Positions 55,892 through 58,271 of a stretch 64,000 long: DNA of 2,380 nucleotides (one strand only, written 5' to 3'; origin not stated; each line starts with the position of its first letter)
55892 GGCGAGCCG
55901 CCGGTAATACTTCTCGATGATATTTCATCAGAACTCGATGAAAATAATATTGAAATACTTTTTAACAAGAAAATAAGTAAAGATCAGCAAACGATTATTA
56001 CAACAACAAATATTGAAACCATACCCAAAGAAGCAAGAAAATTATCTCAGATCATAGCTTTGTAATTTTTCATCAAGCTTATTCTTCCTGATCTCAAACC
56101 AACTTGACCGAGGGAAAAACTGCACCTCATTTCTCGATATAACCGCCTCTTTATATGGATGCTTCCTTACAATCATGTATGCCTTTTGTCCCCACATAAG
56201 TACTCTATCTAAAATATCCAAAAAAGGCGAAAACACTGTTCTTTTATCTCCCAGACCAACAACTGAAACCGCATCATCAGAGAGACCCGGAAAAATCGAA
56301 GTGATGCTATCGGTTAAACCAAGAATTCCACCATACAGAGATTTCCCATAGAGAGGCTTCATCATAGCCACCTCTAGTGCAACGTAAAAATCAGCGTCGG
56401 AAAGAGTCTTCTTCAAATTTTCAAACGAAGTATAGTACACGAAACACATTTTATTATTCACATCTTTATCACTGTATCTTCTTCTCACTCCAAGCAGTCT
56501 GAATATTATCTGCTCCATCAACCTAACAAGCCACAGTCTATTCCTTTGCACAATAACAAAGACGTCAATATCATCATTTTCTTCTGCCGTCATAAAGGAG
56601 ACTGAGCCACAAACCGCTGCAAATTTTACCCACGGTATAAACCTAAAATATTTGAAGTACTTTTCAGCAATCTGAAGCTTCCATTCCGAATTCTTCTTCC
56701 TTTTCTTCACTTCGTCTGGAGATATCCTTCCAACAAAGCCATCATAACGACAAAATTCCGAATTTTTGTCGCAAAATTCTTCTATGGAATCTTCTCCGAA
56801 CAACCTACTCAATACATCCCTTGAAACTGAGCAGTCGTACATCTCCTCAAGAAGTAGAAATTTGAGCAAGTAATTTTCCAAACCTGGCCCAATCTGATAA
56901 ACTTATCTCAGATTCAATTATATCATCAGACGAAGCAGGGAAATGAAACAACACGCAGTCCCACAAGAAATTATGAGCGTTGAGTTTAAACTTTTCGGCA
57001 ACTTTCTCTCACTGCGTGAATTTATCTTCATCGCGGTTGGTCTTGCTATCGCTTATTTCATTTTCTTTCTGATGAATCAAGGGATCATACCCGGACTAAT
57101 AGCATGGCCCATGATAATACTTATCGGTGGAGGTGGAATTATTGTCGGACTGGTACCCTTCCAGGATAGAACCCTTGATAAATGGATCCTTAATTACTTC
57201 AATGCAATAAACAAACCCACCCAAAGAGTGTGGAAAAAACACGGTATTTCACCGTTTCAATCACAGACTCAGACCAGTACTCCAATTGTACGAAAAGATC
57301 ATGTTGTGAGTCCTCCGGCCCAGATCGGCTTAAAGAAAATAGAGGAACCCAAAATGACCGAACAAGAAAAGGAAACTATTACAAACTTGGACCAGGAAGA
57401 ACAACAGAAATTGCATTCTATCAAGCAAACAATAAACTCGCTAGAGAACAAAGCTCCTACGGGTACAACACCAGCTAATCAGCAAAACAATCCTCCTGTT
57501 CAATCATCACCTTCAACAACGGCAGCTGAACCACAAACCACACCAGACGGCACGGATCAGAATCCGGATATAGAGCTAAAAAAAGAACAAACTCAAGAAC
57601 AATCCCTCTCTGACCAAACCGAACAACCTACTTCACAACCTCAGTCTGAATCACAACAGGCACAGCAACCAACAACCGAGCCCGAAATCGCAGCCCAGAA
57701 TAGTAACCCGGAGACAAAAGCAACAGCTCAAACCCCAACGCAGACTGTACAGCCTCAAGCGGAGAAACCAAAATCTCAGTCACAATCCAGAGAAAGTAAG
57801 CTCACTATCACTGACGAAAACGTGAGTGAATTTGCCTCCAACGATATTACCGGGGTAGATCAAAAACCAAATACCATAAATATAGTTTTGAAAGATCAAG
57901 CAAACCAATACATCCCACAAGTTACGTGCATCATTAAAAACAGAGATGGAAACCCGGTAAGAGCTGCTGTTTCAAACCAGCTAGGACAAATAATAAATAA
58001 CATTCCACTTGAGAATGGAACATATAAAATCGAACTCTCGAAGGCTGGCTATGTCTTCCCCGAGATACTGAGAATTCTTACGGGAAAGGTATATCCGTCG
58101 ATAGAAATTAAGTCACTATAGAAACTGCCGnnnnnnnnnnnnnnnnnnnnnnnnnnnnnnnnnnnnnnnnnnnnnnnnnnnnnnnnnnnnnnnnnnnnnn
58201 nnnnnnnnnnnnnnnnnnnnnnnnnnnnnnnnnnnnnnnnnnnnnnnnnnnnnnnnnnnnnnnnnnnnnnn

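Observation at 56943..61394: Minimal type-IV-secretion-like module (PrgI-like, VirB4-N-like, VirB4, 67-aa protein) with no relaxase, coupling protein or pilin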

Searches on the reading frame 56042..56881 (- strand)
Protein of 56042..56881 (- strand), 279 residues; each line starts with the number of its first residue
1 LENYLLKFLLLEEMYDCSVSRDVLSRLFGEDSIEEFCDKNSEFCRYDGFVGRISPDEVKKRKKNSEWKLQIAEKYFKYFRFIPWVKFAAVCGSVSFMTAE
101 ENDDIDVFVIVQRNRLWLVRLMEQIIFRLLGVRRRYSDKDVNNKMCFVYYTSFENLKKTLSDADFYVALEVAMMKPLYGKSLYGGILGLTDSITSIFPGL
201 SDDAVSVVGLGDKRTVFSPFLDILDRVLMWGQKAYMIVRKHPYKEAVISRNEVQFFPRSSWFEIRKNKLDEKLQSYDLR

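Call 3: search_protein_families(library=pfam, proteins=[window:56042-56881:-], max_evalue=0.1)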
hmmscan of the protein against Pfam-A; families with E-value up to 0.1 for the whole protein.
window:56042-56881:- (279 aa): 2 families
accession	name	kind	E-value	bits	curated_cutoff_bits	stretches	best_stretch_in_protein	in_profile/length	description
PF18765.7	Polbeta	-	0.0035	17.9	26.9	1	81-114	9-42/93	Polymerase beta, Nucleotidyltransferase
PF01909.29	NTP_transf_2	-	0.049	14.5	21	0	77-123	6-47/93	Nucleotidyltransferase domain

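Call 4: search_protein_families(library=ncbifam, proteins=[window:56042-56881:-], max_evalue=0.1)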
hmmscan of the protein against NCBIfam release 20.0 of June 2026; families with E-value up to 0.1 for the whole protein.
window:56042-56881:- (279 aa): 1 family
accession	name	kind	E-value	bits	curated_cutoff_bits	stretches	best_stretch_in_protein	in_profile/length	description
NF011527.0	PRK14968.1-1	equivalog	0.052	13.2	242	1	208-252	121-165/192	putative methyltransferase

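Call 53: search_protein_families(library=phrogs, proteins=[window:56042-56881:-], max_evalue=0.01)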
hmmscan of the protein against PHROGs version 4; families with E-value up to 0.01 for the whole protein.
window:56042-56881:- (279 aa): 0 families

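Call 87: search_protein_families(library=padloc, proteins=[window:56042-56881:-], max_evalue=0.001)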
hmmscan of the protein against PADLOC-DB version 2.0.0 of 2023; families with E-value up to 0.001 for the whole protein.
window:56042-56881:- (279 aa): 0 families

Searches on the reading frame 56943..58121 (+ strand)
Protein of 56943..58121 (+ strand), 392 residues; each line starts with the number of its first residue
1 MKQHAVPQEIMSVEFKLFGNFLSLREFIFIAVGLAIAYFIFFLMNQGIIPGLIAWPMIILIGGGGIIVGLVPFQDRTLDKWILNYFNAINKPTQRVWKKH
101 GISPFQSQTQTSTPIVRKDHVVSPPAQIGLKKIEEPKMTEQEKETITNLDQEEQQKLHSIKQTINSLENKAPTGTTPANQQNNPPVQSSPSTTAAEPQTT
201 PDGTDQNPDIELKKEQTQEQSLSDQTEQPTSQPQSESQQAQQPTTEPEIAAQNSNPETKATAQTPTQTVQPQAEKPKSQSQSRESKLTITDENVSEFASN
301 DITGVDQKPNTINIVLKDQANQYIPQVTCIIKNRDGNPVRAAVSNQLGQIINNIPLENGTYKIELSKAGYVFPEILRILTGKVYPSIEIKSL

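Call 3: search_protein_families(library=pfam, proteins=[window:56943-58121:+], max_evalue=0.1)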
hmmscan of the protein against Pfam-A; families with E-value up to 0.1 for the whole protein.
window:56943-58121:+ (392 aa): 3 families
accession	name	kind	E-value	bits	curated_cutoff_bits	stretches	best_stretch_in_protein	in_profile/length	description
PF12666.12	PrgI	-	5.4e-09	36.9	27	1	6-95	2-89/91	PrgI family protein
PF13620.12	CarboxypepD_reg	-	0.0056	17.4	32.3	1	312-370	2-59/82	Carboxypeptidase regulatory-like domain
PF20608.4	Phage_tube_C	-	0.008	16.9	24.1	1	329-370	26-69/82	Phage tail tube protein C-terminal domain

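Call 4: search_protein_families(library=ncbifam, proteins=[window:56943-58121:+], max_evalue=0.1)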
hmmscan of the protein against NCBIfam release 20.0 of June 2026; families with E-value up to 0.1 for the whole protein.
window:56943-58121:+ (392 aa): 1 family
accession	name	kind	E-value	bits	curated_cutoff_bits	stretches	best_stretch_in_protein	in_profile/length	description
NF038153.1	lant_leader_L1a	domain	0.086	13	22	0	143-157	15-29/32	class I lanthipeptide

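Call 21: find_homologous_proteins(query=window:56943-58121:+)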
Query window:56943-58121:+ (392 aa): 40 proteins with E <= 0.001 among 3230 candidates.
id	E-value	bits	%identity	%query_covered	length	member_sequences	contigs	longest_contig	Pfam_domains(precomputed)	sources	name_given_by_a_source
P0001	1.0e-251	853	100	100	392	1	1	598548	PF12666.13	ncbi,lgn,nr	ncbi:PrgI family protein [Candidatus Dojkabacteria bacterium]|nr:PrgI family protein [Candidatus Doj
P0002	9.3e-106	373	45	73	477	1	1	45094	PF12666.13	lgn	-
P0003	2.4e-101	358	48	100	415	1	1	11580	PF12666.13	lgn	-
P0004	9.9e-100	353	46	100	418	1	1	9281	PF12666.13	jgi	-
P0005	1.0e-93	333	47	100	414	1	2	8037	PF12666.13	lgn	-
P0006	1.8e-93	332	44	100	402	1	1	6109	PF12666.13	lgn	-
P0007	2.4e-93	332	65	32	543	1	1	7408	PF12666.13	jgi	jgi:hypothetical protein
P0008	2.5e-91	325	46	100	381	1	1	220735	PF12666.13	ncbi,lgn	-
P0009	4.8e-91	324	65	32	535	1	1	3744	PF12666.13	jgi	jgi:hypothetical protein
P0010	4.9e-89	318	40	74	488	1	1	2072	PF12666.13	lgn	-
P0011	6.9e-89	317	44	100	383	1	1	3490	PF12666.13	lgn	-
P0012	7.9e-89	317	42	100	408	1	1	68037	PF12666.13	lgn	-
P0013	2.1e-88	315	42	100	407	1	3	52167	PF12666.13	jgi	jgi:hypothetical protein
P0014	4.8e-87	311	52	28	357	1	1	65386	PF12666.13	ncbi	-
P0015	9.0e-87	310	44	100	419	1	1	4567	PF12666.13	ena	-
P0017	6.9e-84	301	54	40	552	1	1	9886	PF12666.13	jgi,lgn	jgi:hypothetical protein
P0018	3.2e-83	298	51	44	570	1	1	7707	PF12666.13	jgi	jgi:hypothetical protein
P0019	6.0e-82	294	35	71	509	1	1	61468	PF12666.13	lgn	-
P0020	1.4e-81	293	40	100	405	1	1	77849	PF12666.13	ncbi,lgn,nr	ncbi:PrgI family protein [Candidatus Dojkabacteria bacterium]|nr:PrgI family protein [Candidatus Doj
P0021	3.5e-81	292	41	100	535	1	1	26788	PF12666.13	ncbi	-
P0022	8.2e-80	287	42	100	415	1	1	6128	PF12666.13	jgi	jgi:hypothetical protein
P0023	1.4e-78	283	41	100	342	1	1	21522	PF12666.13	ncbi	-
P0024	1.5e-78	283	54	40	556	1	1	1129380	PF12666.13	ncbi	-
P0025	1.0e-77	280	40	97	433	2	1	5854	PF12666.13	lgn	-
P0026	1.1e-77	280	42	99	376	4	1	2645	PF12666.13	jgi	jgi:hypothetical protein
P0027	3.9e-77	278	42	100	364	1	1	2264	PF12666.13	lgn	-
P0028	5.0e-77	278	40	99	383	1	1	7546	PF12666.13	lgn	-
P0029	2.5e-75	272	41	99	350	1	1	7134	PF12666.13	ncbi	ncbi:MAG: carboxypeptidase-like regulatory domain-containing protein [bacterium]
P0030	4.0e-74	268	41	97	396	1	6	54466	PF12666.13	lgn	-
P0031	3.9e-72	262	40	100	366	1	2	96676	PF12666.13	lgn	-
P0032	8.3e-72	261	41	100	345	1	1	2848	PF12666.13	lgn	-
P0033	1.1e-70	257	39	99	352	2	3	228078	PF12666.13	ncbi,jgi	-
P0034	3.4e-49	186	45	58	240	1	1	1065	PF12666.13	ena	-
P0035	8.0e-28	116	30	41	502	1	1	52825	PF13620.13,PF12666.13,PF01486.23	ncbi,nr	ncbi:MAG: PrgI family protein [Patescibacteria group bacterium]|nr:PrgI family protein [Patescibacte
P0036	8.2e-26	109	35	40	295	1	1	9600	PF13620.13,PF12666.13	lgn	-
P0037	1.5e-24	105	30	43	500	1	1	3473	PF13620.13,PF12666.13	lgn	-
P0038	1.5e-20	92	38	21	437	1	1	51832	PF13620.13,PF12666.13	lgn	-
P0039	1.6e-11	62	44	25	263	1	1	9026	PF12666.13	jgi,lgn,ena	-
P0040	1.0e-8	53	44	23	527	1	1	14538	PF12666.13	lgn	-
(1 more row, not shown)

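Call 22: find_encoding_contigs(protein=P0001, flank=10000, max_places=4)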
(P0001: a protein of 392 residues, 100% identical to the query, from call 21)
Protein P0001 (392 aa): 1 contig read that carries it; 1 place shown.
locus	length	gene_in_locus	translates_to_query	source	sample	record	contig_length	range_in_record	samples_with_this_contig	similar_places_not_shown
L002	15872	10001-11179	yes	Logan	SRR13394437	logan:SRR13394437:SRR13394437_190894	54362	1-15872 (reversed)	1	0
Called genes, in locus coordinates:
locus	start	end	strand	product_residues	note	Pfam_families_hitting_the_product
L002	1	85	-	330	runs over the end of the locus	-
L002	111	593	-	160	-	-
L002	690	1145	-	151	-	-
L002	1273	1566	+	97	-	PF01649:Ribosomal_S20p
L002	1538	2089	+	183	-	-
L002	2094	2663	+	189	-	-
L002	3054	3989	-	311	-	-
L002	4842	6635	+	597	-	PF00009:GTP_EFTU, PF01926:MMR_HSR1 (faint), PF00679:EFG_C, PF06421:LepA_C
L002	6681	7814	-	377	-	-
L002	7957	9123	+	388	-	PF02463:SMC_N, PF13175:AAA_15 (weak), PF13476:AAA_23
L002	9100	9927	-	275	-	-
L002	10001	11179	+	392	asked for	PF12666:PrgI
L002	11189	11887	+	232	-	PF26593:TraC-like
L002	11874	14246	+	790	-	PF03135:CagE_TrbE_VirB, PF01935:DUF87 (weak), PF12846:AAA_10 (faint), PF19044:P-loop_TraG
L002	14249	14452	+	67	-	-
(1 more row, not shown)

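Call 87: search_protein_families(library=padloc, proteins=[window:56943-58121:+], max_evalue=0.001)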
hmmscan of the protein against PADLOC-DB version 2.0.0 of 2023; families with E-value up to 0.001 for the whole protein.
window:56943-58121:+ (392 aa): 0 families

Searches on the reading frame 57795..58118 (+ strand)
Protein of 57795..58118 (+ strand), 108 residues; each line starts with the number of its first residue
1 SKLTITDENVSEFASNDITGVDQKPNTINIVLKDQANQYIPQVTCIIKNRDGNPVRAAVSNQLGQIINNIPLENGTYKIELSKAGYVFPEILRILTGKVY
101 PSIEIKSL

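Call 43: predict_structure(alignment_id=A2)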
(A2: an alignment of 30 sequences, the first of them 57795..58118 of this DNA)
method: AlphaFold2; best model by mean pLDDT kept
length: 108 residues; sequences in the alignment: 30
mean_pLDDT: 96.0   pTM: 0.87
mean pLDDT of the five models: 96.0, 95.8, 95.7, 95.7, 95.1
residues with pLDDT >= 90: 98; 70-90: 10; 50-70: 0; < 50: 0
segments of 3 or more residues with pLDDT < 50: none
pLDDT, mean of each block of 10 residues (from residue 1): 96 88 94 98 98 98 95 98 98 98 97
secondary structure, 60 per line:
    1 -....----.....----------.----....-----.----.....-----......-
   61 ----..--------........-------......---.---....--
elements in order: E2-5 H10-13 E30-33 E44-48 E54-59 E75-82 E90-95 E103-106
